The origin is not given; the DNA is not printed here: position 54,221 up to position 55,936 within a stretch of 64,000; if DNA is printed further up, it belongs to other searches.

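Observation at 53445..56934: Tightly packed three-gene operon of unknown function in the AT-rich accessory stretch next to hipBST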

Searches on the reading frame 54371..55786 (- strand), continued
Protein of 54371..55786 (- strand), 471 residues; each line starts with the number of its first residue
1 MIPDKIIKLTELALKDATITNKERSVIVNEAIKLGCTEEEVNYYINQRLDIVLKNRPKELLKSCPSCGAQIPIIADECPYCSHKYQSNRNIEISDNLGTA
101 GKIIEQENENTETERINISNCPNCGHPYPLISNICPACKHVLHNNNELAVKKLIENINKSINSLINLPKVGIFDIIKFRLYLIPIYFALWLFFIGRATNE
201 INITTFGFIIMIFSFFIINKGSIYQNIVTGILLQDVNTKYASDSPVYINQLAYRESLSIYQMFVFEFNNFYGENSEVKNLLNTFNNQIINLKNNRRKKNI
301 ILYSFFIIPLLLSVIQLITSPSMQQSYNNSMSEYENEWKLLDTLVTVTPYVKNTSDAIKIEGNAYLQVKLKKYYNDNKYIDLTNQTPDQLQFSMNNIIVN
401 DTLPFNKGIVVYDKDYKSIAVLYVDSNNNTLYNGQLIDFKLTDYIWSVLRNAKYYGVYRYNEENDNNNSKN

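Call 45: predict_structure(alignment_id=A1)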
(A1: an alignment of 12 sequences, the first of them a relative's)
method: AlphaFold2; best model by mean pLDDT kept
length: 471 residues; sequences in the alignment: 12
mean_pLDDT: 67.5   pTM: 0.38
mean pLDDT of the five models: 67.5, 67.5, 65.5, 60.4, 60.3
residues with pLDDT >= 90: 7; 70-90: 223; 50-70: 169; < 50: 72
segments of 3 or more residues with pLDDT < 50: 57-61, 87-92, 130-132, 222-235, 330-337, 373-381, 428-431, 433-440, 464-471
pLDDT, mean of each block of 10 residues (from residue 1): 85 69 82 88 78 54 56 55 51 63 72 54 55 53 58 82 85 79 80 81 84 72 45 50 79 85 74 75 90 83 80 76 55 47 69 57 68 48 53 65 67 80 57 40 67 78 48 31
secondary structure, 60 per line:
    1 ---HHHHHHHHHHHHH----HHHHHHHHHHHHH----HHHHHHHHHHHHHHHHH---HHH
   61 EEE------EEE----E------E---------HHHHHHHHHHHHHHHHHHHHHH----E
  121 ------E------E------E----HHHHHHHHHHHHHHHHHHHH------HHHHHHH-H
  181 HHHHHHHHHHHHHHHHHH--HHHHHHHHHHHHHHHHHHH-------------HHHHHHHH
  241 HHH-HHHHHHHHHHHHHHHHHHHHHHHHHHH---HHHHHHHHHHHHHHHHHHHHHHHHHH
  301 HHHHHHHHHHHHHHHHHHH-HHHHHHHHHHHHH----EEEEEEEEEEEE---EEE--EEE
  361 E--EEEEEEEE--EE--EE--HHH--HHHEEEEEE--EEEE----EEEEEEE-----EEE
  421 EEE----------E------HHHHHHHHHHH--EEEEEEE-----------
elements in order: H4-16 H21-33 H38-54 E61-63 E70-72 H94-115 H146-165 H172-178 H180-198 H201-219 H233-243 H245-271 H275-319 H321-333 E338-349 E353-355 E358-361 E364-371 E390-395 E398-401 E406-412 E418-423 H441-451 E454-460

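Call 47: search_protein_families(library=pfam, proteins=[L056:9257-11287:+, L022:4791-5993:+, L043:4794-5993:+, L013:2180-3802:+, L010:4865-6004:+, L010:3927-4868:+, L068:8118-9473:-, L024:2139-2930:+, L017:3155-3631:-], max_evalue=0.01)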
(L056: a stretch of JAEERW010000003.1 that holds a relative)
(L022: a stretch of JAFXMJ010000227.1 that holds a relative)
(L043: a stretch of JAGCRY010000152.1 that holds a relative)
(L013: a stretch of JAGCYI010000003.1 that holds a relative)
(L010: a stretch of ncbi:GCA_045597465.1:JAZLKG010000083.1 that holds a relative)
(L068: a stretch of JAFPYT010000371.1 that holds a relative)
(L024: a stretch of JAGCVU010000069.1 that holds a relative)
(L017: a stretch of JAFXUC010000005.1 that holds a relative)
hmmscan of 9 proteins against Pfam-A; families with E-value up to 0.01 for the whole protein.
L056:9257-11287:+ (676 aa): 0 families

L022:4791-5993:+ (400 aa): 0 families

L043:4794-5993:+ (399 aa): 0 families

L013:2180-3802:+ (540 aa): 0 families

L010:4865-6004:+ (379 aa): 0 families

L010:3927-4868:+ (313 aa): 9 families
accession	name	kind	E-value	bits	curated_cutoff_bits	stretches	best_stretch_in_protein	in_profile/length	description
PF14446.12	Prok-RING_1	-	0.00024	21.4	29.1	0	57-85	3-29/54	Prokaryotic RING finger family 1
PF24460.1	DUF7575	-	0.00045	20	28.5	0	6-17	2-13/28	Domain of unknown function (DUF7575)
PF12760.12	Zn_ribbon_IS1595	-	0.0012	19.2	25.4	1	6-33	17-45/46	Transposase zinc-ribbon domain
PF14354.12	Lar_restr_allev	-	0.0021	18.7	28.6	0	10-33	6-33/58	Restriction alleviation protein Lar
PF07295.17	DUF1451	-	0.0029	18.2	26.1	0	7-34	113-140/146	Zinc-ribbon containing domain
PF08271.17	Zn_Ribbon_TF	-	0.0043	17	29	0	61-89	3-32/43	TFIIB zinc-binding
PF21302.3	Zn_ribbon_RlmA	-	0.0049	17.3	27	0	9-33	2-24/44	RlmA, N-terminal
PF18912.6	DZR_2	-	0.0051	17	27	0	58-88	21-48/56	Double zinc ribbon domain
PF22289.1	DmmA-like_C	-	0.0081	16.5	27.4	0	60-86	3-28/44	Dimethylamine monooxygenase subunit DmmA-like, C-terminal domain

L068:8118-9473:- (451 aa): 2 families
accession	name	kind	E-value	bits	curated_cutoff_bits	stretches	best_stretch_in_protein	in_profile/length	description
PF13306.12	LRR_5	-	2e-72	241.5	27.7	4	163-272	16-123/127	BspA type Leucine rich repeat region (6 copies)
PF13855.12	LRR_8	-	2.4e-10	40.4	27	0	238-280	13-56/61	Leucine rich repeat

L024:2139-2930:+ (263 aa): 3 families
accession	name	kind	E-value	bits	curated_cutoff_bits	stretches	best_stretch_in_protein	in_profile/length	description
PF20791.3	Acyl-ACP_TE_C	-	3.8e-13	49.9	21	1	154-247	4-100/101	Acyl-ACP thioesterase C-terminal domain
PF01643.23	Acyl-ACP_TE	-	8.8e-07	29.2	23.7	1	28-125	26-121/131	Acyl-ACP thioesterase N-terminal domain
PF13279.12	4HBT_2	-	2.3e-05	25.2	25.5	0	55-133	43-110/122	Thioesterase-like superfamily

L017:3155-3631:- (158 aa): 8 families
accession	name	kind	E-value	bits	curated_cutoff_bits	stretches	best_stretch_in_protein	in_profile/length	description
PF01037.27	AsnC_trans_reg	-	4.3e-20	71.8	25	1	74-145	2-71/73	Lrp/AsnC ligand binding domain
PF13412.12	HTH_24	-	5.5e-17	61.5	21.9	1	7-54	1-48/48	Winged helix-turn-helix DNA-binding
PF13404.12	HTH_AsnC-type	-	6.9e-13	48.6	27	1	7-48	1-42/42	AsnC-type helix-turn-helix domain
PF01047.28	MarR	-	1e-06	28.9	24.6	1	12-56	6-50/59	MarR family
PF01726.22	LexA_DNA_bind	-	0.0018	18.4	23.7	1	25-55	27-58/65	LexA DNA binding domain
PF01022.26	HTH_5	-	0.0021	18.3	22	1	12-54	5-46/47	Bacterial regulatory protein, arsR family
PF09339.16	HTH_IclR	-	0.0026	18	22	1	14-55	8-50/52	IclR helix-turn-helix domain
PF13463.12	HTH_27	-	0.0078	16.9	22.2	0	10-55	4-50/68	Winged helix DNA-binding domain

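Call 50: fold_search(model_id=the predicted structure, library=pdb)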
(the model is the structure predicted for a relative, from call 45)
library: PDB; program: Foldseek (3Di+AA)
matches with E <= 10: 267; with E <= 0.001: 0
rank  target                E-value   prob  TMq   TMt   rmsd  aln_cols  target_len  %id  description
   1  5dz8_B                2.1e-01  0.12  0.08  0.17  14.6       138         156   13  Streptococcus agalactiae AgI/II polypeptide BspA variable (V) domain (released 2016-06-22)
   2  5h3d_B                2.2e-01  0.10  0.10  0.12  23.9       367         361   11  Helical structure of membrane tubules decorated by ACAP1 (BARPH doamin) protein by cryo-electron microscopy and MD sim (released 2019-01-16)
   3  5c5b_A                2.6e-01  0.08  0.10  0.12  21.1       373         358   10  Crystal Structure of Human APPL BAR-PH Heterodimer (released 2016-06-22)
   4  5dz8_A                2.7e-01  0.15  0.09  0.20  14.5       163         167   14  Streptococcus agalactiae AgI/II polypeptide BspA variable (V) domain (released 2016-06-22)
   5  2elb                  2.7e-01  0.09  0.10  0.12  18.7       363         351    8  Crystal Structure of the BAR-PH domain of human APPL1 (released 2007-05-29)
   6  9out_A                2.9e-01  0.18  0.12  0.15  10.9       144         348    8  SPOP double donut locally refined MATH domains (released 2025-07-30)
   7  1few                  5.1e-01  0.38  0.17  0.32   9.8       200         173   11  CRYSTAL STRUCTURE OF SMAC/DIABLO (released 2000-09-13)
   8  6yvv_B                6.9e-01  0.10  0.11  0.11  33.3       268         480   12  Condensin complex from S.cerevisiae ATP-free apo bridged state (released 2020-07-15)
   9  8dhw_A                7.3e-01  0.18  0.07  0.06   8.7        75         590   15  Treponema lecithinolyticum beta-glucuronidase in complex with a UNC4917-glucuronide conjugate (released 2023-05-17)
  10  7bhq_A                7.3e-01  0.10  0.08  0.15  14.4       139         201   10  In situ assembled Salmonella FlgD hook cap complex (released 2021-05-05)
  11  3zcj_B                8.1e-01  0.09  0.09  0.18  24.2       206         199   12  Crystal structure of Helicobacter pylori T4SS protein CagL in a tetragonal crystal form with a helical RGD-motif (6 Mo (released 2013-10-09)
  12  9qwr_B                8.5e-01  0.41  0.13  0.30  13.9       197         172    9  MIC60 helical bundle dimer (released 2026-02-25)
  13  4tx5_B                8.5e-01  0.28  0.13  0.27  10.4       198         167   11  Crystal structure of Smac-DIABLO (in space group P65) (released 2015-07-15)
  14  3hu6_A                8.5e-01  0.14  0.11  0.16  11.2       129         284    8  Structures of SPOP-Substrate Complexes: Insights into Molecular Architectures of BTB-Cul3 Ubiquitin Ligases: SPOPMATHx (released 2009-10-20)
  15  4ckg_B                8.5e-01  0.05  0.09  0.12  23.1       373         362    9  Helical reconstruction of ACAP1(BAR-PH domain) decorated membrane tubules by cryo-electron microscopy (released 2014-10-15)
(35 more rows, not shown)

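Call 51: search_protein_representatives(alignment_id=A1)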
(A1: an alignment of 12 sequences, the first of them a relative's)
Query: 12 sequences, 441 profile positions. Proteins with E-value up to 0.001 (for the whole library): 1528; up to 1e-10: 546; up to 1e-30: 95. The best 150 are listed.
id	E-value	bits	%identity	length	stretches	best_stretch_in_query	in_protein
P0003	9.6e-166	568.7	-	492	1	2-439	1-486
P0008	4.1e-164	563.4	-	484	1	1-439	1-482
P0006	4.6e-154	530.2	-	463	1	2-440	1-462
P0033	1.0e-130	453.3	-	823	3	3-439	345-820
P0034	1.3e-128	446.4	-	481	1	1-438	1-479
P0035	4.9e-126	437.9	-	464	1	1-438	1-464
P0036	3.9e-125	434.9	-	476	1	1-438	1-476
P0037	3.4e-124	431.8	-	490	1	1-441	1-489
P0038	2.3e-122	425.8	-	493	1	1-438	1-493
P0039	6.8e-122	424.2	-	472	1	1-438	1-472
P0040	1.7e-121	422.9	-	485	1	1-438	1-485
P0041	1.0e-120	420.3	-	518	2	57-437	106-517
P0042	2.9e-118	412.3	-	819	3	4-439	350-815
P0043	1.2e-117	410.3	-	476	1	1-437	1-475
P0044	2.1e-116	406.1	-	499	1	1-438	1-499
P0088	1.6e-81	291.1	-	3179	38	110-152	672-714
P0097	3.3e-70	253.9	-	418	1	57-439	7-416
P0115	4.2e-37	144.8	-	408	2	110-439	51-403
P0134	1.5e-26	110.0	-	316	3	3-121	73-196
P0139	1.6e-25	106.6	-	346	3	3-97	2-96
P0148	4.2e-22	95.4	-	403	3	10-103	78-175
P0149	5.6e-22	94.9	-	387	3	2-96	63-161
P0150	5.9e-22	94.9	-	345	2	5-98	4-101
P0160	3.8e-20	88.9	-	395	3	2-103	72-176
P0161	5.5e-20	88.4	-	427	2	6-88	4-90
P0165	1.4e-19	87.1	-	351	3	6-101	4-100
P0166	1.5e-19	86.9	-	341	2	3-104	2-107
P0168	1.9e-19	86.6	-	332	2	6-114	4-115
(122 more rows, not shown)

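Call 52: search_protein_families(library=pfam, proteins=[P0139, P0148, P0149, P0150, P0160, P0161, P0165, P0166, P0168, P0134], max_evalue=0.01)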
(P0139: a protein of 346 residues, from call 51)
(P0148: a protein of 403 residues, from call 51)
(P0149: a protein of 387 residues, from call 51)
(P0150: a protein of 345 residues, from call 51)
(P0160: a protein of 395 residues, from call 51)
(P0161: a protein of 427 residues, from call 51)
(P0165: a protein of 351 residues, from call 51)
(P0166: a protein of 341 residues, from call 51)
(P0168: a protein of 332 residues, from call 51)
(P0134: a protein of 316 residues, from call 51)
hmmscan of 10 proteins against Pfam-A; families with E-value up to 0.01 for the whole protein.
P0139 (346 aa): 2 families
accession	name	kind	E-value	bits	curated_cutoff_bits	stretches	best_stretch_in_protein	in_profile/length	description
PF09535.15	Gmx_para_CXXCG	-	0.0054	16.6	25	0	63-114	30-79/236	Protein of unknown function (Gmx_para_CXXCG)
PF16357.10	PepSY_TM_like_2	-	0.0096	16.4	27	0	201-329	12-136/197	Putative PepSY_TM-like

P0148 (403 aa): 6 families
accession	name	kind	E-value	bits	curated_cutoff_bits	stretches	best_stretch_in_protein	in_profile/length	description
PF04391.17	DUF533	-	1.5e-05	25.1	29.6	1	8-44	76-112/178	Protein of unknown function (DUF533)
PF05099.18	TerB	-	1.8e-05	25.4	24.4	1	6-43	78-115/118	Tellurite resistance protein TerB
PF19398.4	DurB-like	-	0.00014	22.6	26.6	0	81-138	5-64/81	Lantibiotic duramycin B-like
PF12773.13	DZR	-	0.001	19.6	27.3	1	132-162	10-38/45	Double zinc ribbon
PF14369.11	Zn_ribbon_19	-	0.0061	17.1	30.8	0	122-142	9-29/35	zinc-ribbon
PF13248.11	Zn_ribbon_3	-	0.0078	16.1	27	0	135-156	3-24/26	zinc-ribbon domain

P0149 (387 aa): 5 families
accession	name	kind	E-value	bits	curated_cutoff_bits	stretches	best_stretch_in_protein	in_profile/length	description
PF04391.17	DUF533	-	1.5e-05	25.1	29.6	1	6-44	74-112/178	Protein of unknown function (DUF533)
PF05099.18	TerB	-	0.00061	20.5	24.4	0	6-42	78-114/118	Tellurite resistance protein TerB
PF12773.13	DZR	-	0.0015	19.1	27.3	1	123-155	8-38/45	Double zinc ribbon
PF13166.12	AAA_13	-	0.0038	16.4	36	1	141-213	255-333/713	AAA domain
PF13248.11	Zn_ribbon_3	-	0.0073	16.2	27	0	128-150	3-25/26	zinc-ribbon domain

P0150 (345 aa): 4 families
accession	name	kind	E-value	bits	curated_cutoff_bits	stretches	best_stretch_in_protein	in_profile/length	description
PF12773.13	DZR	-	0.00011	22.7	27.3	1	63-93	10-38/45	Double zinc ribbon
PF13240.11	Zn_Ribbon_1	-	0.00068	19.8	25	0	81-93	1-13/23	zinc-ribbon domain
PF10571.15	UPF0547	-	0.0015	19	29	1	66-86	1-21/26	Uncharacterised protein family UPF0547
PF13248.11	Zn_ribbon_3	-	0.0063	16.4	27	0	66-89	3-26/26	zinc-ribbon domain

P0160 (395 aa): 10 families
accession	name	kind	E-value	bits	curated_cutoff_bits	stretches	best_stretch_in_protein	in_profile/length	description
PF04391.17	DUF533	-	2.1e-06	27.8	29.6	1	6-44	74-112/178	Protein of unknown function (DUF533)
PF12773.13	DZR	-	0.00041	20.9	27.3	1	132-164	8-38/45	Double zinc ribbon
PF01535.26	PPR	-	0.0006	20.3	25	1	332-352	2-22/31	PPR repeat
PF05099.18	TerB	-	0.00076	20.2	24.4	1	6-43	78-115/118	Tellurite resistance protein TerB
PF13248.11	Zn_ribbon_3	-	0.0021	17.9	27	1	137-159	3-25/26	zinc-ribbon domain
PF13428.12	TPR_14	-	0.004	18.1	23.5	0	333-352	4-23/44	Tetratricopeptide repeat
PF10571.15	UPF0547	-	0.0048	17.4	29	1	137-157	1-21/26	Uncharacterised protein family UPF0547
PF21344.3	Zn_ribbon_LysW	-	0.005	16.9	27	0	152-174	2-24/46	Alpha-aminoadipate carrier protein LysW-like, globular domain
PF18551.6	TackOD1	-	0.0071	16.4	32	0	118-158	56-96/188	Thaumarchaeal output domain 1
PF06906.16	DUF1272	-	0.01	16.4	25.3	0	139-162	29-53/57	Protein of unknown function (DUF1272)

P0161 (427 aa): 3 families
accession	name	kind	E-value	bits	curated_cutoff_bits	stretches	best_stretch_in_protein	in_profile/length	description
PF10571.15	UPF0547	-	0.0025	18.3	29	1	65-86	1-22/26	Uncharacterised protein family UPF0547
PF12773.13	DZR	-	0.0039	17.8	27.3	1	64-85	24-45/45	Double zinc ribbon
PF13240.11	Zn_Ribbon_1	-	0.0098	16.1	25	0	66-85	1-20/23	zinc-ribbon domain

P0165 (351 aa): 3 families
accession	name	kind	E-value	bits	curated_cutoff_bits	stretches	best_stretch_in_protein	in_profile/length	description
PF13248.11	Zn_ribbon_3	-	0.0017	18.2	27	1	63-85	4-26/26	zinc-ribbon domain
PF05099.18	TerB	-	0.0054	17.5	24.4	0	5-41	78-114/118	Tellurite resistance protein TerB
PF03726.19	PNPase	-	0.0069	17.3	24.6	0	250-288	12-50/81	Polyribonucleotide nucleotidyltransferase, RNA binding domain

P0166 (341 aa): 3 families
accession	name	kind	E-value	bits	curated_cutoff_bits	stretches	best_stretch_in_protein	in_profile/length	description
PF12773.13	DZR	-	0.0015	19.1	27.3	1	61-93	8-38/45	Double zinc ribbon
PF18439.7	zf_UBZ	-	0.0065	16.5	25.6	0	81-92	4-15/32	Ubiquitin-Binding Zinc Finger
PF18551.6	TackOD1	-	0.0089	16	32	0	47-86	56-95/188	Thaumarchaeal output domain 1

P0168 (332 aa): 2 families
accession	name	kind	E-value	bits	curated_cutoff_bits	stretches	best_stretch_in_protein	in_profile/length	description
PF10571.15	UPF0547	-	9.2e-05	22.9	29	1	64-87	1-24/26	Uncharacterised protein family UPF0547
PF18551.6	TackOD1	-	0.0045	17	32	0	39-96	51-105/188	Thaumarchaeal output domain 1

P0134 (316 aa): 8 families
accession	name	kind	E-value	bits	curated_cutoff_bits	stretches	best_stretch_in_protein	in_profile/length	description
PF04391.17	DUF533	-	1.9e-06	28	29.6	1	6-46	74-114/178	Protein of unknown function (DUF533)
PF05099.18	TerB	-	2.6e-05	24.9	24.4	1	6-43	78-115/118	Tellurite resistance protein TerB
PF12773.13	DZR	-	0.00058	20.4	27.3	1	132-163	8-37/45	Double zinc ribbon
PF20990.2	DUF2207_C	-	0.0012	19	33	1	172-296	74-183/247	Predicted membrane protein (DUF2207) C-terminal domain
PF13248.11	Zn_ribbon_3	-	0.0016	18.3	27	1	137-158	3-24/26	zinc-ribbon domain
PF10571.15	UPF0547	-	0.0046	17.5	29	1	138-157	2-21/26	Uncharacterised protein family UPF0547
PF24800.1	DUF7702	-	0.0058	16.3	27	1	231-300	103-167/244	Domain of unknown function (DUF7702)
PF11368.13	DUF3169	-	0.0096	16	31.6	0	212-298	79-159/250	Protein of unknown function (DUF3169)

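Call 57: search_solved_structures(query=A1, max_evalue=1)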
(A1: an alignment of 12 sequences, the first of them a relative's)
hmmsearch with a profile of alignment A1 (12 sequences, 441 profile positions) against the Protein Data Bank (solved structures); distinct sequences matched with E-value up to 1: 14.
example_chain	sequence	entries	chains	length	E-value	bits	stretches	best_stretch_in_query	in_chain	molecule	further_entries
5li0_4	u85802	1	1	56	0.0069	18.8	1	120-141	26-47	50S ribosomal protein L32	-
4wce_Z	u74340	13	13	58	0.0076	18.7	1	120-141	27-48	50S ribosomal protein L32 | Large ribosomal subunit protein bL32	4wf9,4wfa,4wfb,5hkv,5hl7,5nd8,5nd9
7oqy_Y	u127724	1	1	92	0.1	15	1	64-135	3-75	DNA-directed RNA polymerase, subunit M (RpoM-2)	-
1kjz_A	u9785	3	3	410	0.21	13.9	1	117-142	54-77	eIF2gamma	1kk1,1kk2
1kk0_A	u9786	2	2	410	0.21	13.9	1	117-142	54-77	eIF2gamma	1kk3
9jr0_A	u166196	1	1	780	0.23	13.8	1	179-284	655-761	Metabotropic GABA-B receptor subtype 1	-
4qbh_A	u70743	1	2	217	0.6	12.4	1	96-158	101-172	Adenylate kinase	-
5g3z_A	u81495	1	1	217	0.7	12.2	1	118-159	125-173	ADENYLATE KINSE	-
6fxc_AZ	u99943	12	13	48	0.79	12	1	119-141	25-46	50S ribosomal protein L32 | Large ribosomal subunit protein bL32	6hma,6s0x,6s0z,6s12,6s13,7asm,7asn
6wqn_N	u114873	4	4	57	0.8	12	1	120-141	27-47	50S ribosomal protein L32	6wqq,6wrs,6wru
5tcu_LE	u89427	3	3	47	0.82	12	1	119-141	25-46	50S ribosomal protein L32 | 50S ribosomalprotein L32p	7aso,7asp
5t7v_LE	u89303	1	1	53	0.88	11.9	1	119-141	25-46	50S ribosomal protein L32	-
5ngm_AZ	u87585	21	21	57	0.96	11.7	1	120-141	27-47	50S ribosomal protein L32 | Large ribosomal subunit protein bL32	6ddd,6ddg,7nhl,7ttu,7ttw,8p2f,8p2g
7p48_Z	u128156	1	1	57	0.96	11.7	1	120-141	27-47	50S ribosomal protein L32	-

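Call 62: list_cluster_members(proteins=[P0115, P0139, P0148, P0134, P0161, P0165, P0088, P0033, P0160, P0097])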
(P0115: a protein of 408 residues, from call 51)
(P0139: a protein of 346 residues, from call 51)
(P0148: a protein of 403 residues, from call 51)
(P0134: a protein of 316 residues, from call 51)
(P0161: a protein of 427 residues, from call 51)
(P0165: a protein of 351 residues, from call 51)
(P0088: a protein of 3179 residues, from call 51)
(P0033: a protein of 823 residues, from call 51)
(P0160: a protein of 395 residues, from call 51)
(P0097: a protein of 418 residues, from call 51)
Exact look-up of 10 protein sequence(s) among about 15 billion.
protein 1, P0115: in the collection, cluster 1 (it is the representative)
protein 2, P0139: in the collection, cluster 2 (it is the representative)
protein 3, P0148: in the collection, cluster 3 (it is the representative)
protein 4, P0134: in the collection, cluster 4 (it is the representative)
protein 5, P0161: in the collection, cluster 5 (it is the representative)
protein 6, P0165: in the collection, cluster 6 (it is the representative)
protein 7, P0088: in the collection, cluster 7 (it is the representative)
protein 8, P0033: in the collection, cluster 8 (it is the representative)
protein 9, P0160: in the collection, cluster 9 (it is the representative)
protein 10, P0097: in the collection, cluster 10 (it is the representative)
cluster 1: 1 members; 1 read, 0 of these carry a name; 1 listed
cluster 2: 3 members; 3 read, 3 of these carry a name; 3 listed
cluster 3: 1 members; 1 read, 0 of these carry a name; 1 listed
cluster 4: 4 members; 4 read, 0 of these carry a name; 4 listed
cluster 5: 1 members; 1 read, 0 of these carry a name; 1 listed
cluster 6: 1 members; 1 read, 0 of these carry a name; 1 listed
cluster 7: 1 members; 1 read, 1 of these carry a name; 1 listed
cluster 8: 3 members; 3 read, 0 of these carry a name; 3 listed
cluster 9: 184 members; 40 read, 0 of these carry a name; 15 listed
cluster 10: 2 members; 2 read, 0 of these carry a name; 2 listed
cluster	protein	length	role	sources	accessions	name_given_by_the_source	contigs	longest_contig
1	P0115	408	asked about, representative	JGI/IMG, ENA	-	-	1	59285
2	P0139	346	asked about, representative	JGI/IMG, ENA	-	hypothetical protein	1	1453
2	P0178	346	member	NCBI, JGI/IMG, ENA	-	hypothetical protein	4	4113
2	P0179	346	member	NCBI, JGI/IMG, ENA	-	hypothetical protein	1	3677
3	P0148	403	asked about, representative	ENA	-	-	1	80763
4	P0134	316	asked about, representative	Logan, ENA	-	-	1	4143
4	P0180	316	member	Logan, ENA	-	-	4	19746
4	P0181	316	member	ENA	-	-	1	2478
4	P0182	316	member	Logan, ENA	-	-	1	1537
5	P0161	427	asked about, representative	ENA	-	-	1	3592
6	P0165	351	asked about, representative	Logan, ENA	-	-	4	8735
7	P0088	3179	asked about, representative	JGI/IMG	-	uncharacterized C2H2 Zn-finger protein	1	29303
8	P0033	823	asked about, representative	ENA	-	-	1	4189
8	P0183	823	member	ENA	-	-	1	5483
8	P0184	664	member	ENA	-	-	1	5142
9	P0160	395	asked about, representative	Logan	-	-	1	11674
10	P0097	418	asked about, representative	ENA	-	-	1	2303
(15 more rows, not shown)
